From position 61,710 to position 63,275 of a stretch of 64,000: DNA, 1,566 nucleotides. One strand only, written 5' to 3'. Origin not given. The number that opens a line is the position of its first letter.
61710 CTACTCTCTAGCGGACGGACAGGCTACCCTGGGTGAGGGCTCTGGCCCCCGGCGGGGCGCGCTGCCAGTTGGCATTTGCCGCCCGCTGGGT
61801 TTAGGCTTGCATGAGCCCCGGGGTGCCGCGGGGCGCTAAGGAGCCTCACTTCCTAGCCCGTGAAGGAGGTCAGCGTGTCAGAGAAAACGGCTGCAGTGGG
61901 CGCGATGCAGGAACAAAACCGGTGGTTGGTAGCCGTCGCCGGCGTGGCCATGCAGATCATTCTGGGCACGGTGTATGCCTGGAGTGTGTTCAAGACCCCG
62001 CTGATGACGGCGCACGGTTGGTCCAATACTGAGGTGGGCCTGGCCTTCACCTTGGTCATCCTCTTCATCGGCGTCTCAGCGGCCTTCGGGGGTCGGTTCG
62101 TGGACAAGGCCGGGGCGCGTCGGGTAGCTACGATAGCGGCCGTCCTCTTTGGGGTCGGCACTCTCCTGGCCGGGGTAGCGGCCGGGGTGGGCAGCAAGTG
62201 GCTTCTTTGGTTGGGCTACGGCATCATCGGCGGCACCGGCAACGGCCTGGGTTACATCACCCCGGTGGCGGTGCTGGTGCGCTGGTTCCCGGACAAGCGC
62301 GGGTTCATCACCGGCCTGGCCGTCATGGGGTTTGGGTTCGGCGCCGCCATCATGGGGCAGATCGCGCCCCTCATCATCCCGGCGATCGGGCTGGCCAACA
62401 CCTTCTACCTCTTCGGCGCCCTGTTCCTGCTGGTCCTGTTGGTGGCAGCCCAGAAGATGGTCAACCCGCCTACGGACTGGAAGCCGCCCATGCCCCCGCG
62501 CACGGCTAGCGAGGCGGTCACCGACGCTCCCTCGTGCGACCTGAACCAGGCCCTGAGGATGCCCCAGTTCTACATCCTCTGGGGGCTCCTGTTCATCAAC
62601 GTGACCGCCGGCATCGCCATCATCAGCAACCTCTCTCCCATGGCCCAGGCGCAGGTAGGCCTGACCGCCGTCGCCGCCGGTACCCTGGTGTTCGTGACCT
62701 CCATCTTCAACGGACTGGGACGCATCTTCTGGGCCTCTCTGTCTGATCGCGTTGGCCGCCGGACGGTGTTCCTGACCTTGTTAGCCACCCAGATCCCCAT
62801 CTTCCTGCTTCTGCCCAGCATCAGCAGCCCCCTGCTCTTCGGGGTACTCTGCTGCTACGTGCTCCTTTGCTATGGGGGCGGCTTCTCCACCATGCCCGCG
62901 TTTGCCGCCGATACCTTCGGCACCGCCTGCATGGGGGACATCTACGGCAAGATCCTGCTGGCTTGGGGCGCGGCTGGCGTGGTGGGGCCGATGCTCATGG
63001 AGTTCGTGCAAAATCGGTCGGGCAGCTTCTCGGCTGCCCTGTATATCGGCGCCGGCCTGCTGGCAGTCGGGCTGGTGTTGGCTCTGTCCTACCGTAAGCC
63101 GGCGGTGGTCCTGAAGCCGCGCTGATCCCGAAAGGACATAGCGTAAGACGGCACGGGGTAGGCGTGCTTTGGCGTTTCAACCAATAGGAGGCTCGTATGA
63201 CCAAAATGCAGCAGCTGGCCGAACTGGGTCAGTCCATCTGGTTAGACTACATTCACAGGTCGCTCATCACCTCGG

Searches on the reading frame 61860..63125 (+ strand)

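Call 65: search_protein_families(library=pfam, proteins=[window:61860-63125:+], max_evalue=0.00001)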
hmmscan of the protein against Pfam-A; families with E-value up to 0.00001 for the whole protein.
window:61860-63125:+ (421 aa): 1 family
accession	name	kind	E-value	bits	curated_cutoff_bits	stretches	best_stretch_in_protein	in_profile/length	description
PF07690.21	MFS_1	-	1.5e-39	136.4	33.4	1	33-377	8-347/347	Major Facilitator Superfamily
